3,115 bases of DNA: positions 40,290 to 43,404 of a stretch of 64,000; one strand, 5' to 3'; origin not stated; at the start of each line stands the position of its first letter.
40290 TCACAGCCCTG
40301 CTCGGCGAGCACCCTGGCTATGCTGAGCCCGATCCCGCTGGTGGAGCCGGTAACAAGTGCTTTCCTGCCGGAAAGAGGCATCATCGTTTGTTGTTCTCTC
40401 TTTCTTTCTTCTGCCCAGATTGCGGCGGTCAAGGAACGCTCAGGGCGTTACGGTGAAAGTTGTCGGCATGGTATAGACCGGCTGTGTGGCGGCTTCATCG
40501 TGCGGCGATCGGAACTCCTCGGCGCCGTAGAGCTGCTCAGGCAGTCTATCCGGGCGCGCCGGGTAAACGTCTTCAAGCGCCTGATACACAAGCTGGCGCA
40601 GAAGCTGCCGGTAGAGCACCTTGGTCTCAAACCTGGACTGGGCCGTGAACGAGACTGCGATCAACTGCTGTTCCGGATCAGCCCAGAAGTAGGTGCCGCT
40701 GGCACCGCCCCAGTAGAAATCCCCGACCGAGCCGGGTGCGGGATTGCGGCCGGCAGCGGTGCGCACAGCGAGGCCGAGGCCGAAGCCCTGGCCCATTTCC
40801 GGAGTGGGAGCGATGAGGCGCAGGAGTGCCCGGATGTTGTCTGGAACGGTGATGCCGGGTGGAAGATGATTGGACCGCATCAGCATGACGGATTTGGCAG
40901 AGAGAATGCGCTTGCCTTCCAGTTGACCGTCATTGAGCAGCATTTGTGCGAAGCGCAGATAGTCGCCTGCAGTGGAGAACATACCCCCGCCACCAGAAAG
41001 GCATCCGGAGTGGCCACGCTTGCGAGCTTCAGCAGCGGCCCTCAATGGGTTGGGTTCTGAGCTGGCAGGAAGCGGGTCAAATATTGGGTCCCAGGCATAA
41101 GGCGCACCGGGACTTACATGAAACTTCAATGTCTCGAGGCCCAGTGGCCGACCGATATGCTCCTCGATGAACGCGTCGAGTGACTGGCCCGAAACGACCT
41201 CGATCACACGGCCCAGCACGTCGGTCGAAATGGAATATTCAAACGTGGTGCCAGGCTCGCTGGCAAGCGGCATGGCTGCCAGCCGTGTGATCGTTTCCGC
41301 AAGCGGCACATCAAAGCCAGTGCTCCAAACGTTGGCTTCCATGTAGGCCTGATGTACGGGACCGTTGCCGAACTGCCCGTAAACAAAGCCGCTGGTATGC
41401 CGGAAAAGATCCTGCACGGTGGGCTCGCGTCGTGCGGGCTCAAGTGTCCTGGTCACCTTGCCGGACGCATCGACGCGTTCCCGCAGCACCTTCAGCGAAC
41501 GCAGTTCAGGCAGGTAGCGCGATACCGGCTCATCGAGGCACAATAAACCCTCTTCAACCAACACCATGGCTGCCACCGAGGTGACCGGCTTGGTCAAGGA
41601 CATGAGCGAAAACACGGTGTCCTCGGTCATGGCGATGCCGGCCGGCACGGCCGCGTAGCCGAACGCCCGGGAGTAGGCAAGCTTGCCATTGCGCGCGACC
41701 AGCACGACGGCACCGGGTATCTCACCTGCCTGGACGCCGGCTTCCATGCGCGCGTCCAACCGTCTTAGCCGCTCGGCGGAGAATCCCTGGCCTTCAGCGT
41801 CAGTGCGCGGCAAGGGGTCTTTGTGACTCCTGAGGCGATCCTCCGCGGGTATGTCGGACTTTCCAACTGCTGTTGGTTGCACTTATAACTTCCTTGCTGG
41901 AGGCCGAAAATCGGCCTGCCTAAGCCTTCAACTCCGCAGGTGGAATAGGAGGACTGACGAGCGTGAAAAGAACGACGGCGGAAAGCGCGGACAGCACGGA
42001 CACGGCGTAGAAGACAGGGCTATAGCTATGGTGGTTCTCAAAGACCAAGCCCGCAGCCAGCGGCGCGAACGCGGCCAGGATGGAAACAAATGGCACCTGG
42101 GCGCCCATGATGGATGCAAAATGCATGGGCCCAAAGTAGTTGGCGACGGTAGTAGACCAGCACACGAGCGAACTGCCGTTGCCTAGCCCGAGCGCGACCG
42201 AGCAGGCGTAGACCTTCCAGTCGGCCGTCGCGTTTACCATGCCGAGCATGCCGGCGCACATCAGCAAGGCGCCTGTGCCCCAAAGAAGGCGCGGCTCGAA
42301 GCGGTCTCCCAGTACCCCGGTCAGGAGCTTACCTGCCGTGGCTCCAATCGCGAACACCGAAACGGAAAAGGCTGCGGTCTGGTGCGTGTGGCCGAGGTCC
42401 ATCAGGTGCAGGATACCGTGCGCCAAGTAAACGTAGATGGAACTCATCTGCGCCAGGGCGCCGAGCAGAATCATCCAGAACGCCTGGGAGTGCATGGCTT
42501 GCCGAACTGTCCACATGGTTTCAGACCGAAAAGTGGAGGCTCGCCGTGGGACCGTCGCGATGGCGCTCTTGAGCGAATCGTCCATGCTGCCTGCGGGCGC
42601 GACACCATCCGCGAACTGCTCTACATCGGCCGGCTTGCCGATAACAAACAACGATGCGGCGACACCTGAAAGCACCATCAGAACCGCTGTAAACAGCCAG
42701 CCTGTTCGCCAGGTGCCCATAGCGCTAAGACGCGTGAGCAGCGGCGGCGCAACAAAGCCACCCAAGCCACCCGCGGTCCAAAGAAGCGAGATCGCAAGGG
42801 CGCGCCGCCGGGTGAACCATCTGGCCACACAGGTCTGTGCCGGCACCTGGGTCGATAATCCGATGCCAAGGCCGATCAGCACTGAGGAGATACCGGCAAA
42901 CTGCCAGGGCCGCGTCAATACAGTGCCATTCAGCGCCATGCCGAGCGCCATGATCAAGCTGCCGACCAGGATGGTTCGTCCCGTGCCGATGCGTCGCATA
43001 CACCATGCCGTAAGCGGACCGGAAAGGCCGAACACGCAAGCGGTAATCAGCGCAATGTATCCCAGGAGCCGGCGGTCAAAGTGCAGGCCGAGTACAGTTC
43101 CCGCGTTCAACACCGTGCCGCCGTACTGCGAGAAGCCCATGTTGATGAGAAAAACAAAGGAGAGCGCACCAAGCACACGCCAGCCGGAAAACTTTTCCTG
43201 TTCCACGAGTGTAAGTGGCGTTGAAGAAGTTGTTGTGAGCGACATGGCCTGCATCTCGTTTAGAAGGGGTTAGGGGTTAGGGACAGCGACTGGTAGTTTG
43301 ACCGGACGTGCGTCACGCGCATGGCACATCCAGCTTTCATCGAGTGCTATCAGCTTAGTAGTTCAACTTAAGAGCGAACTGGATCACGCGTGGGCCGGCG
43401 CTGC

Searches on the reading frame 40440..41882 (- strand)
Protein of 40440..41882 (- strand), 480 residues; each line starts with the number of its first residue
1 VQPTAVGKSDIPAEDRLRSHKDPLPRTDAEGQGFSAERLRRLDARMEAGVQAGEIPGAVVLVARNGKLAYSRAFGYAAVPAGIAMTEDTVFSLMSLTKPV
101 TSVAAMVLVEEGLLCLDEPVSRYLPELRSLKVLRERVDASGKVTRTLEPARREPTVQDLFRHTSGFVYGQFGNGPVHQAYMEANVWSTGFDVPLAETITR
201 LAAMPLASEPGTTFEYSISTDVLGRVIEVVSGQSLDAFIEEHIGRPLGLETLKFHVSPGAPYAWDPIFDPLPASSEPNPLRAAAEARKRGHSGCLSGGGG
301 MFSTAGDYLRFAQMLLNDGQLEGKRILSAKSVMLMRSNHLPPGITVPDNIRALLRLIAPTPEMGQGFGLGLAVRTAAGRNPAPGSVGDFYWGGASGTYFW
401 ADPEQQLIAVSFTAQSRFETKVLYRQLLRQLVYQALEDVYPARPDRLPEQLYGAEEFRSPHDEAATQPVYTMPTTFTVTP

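Call 6: search_protein_families(library=pfam, proteins=[window:40440-41882:-])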
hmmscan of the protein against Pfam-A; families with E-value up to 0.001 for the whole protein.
window:40440-41882:- (480 aa): 1 family
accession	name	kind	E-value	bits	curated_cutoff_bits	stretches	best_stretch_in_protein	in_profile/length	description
PF00144.29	Beta-lactamase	-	3.7e-66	224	27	1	42-422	1-317/329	Beta-lactamase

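Call 28: search_protein_families(library=ncbifam, proteins=[window:40440-41882:-], max_evalue=0.00001)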
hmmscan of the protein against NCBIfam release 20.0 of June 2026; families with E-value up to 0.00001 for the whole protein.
window:40440-41882:- (480 aa): 23 families
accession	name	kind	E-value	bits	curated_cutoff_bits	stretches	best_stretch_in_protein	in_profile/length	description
NF052559.1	MthAcHydAcmB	equivalog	4.8e-45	154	550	1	51-407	20-361/391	methyl acetate hydrolase AcmB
NF002968.0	PRK03642.1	equivalog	9.7e-24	84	385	1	26-251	27-239/432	penicillin binding protein PBP4B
NF007943.0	PRK10662.1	equivalog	1.3e-11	43.8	266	1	58-340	52-295/380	D-alanyl-D-alanine-carboxypeptidase/endopeptidase AmpH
NF038269.1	lipase_LipE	equivalog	3.4e-10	39.6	750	0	50-129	39-126/407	lipase LipE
NF033085.1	bla_class_C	equivalog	4.1e-10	39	415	1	43-131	9-96/356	class C beta-lactamase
NF009622.0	PRK13128.1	equivalog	4.4e-10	38.7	443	1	39-128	6-94/518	D-aminopeptidase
NF033569.1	blaLHK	exception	9e-10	38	850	1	42-130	41-128/390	LHK family class C beta-lactamase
NF041663.1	ampC_Sliq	exception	1.3e-08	34.2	860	1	35-129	22-114/378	cephalosporin-hydrolyzing class C beta-lactamase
NF000397.2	blaACC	exception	1.9e-08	33.8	850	1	46-130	38-121/385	ACC family cephalosporin-hydrolyzing class C beta-lactamase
NF033575.1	blaRHO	exception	2.1e-08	33.5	825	1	44-129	34-118/380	RHO family class C beta-lactamase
NF041666.1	ampC_Ecan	exception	2.4e-08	33.2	860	1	50-129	40-118/381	CMY2-MIR-ACT-EC family cephalosporin-hydrolyzing class C beta-lactamase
NF000423.2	blaSRT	exception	2.7e-08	33.4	860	1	41-129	27-114/378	SRT/SST family class C beta-lactamase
NF045671.1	blaPNC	exception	3.2e-08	32.8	750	0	43-128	50-134/401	PNC family class C beta-lactamase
NF012102.1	blaDHA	exception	5.8e-08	32.2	800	1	46-128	35-116/379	DHA family class C beta-lactamase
NF000385.4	blaACT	exception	5.9e-08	32.1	810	1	50-128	40-117/380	ACT family cephalosporin-hydrolyzing class C beta-lactamase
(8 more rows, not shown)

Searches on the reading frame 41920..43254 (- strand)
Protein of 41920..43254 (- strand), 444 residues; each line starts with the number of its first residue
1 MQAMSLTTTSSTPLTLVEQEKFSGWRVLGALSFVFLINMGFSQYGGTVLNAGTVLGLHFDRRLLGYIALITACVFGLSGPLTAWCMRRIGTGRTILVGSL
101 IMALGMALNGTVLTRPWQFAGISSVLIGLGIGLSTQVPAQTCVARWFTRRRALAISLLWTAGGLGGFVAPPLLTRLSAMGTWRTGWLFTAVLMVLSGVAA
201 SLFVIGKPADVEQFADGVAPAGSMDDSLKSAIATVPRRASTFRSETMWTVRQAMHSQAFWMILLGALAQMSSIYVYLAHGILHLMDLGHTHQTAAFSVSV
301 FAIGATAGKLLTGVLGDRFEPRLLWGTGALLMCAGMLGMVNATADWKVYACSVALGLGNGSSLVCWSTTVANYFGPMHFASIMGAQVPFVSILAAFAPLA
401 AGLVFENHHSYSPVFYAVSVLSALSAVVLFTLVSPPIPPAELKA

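Call 6: search_protein_families(library=pfam, proteins=[window:41920-43254:-])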
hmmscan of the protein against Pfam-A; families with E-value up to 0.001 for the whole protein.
window:41920-43254:- (444 aa): 2 families
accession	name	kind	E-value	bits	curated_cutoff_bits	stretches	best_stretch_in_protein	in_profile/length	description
PF07690.21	MFS_1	-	2.7e-33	115.8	33.4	2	286-438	26-179/347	Major Facilitator Superfamily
PF00083.30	Sugar_tr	-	0.00036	20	22.3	1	291-428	45-183/452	Sugar (and other) transporter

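Call 28: search_protein_families(library=ncbifam, proteins=[window:41920-43254:-], max_evalue=0.00001)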
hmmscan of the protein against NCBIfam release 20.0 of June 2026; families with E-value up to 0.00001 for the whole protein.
window:41920-43254:- (444 aa): 7 families
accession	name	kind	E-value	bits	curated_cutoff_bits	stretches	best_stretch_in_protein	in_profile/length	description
NF049980.1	SfMCT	equivalog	1.8e-26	92.7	320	1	70-421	45-378/378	L-lactate MFS transporter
TIGR00881.1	2A0104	subfamily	7.8e-14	51.5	407.75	1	58-413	26-377/379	phosphoglycerate transporter protein PgtP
TIGR00893.1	2A0114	subfamily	1.1e-11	44.4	395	1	59-433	26-399/399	D-galactonate transporter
TIGR00892.1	2A0113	subfamily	3.7e-11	42.4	586.1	1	66-431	58-419/455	monocarboxylate transporter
TIGR00890.1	2A0111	subfamily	2.4e-10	39.9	374.85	1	41-408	17-358/377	oxalate/formate antiport family MFS transporter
NF008270.1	PRK11043.1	equivalog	3e-09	36.5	430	1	273-430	21-177/382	purine nucleoside transporter PunC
TIGR04259.1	oxa_formateAnti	equivalog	5.6e-06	25.4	335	0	70-203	260-391/405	oxalate/formate MFS antiporter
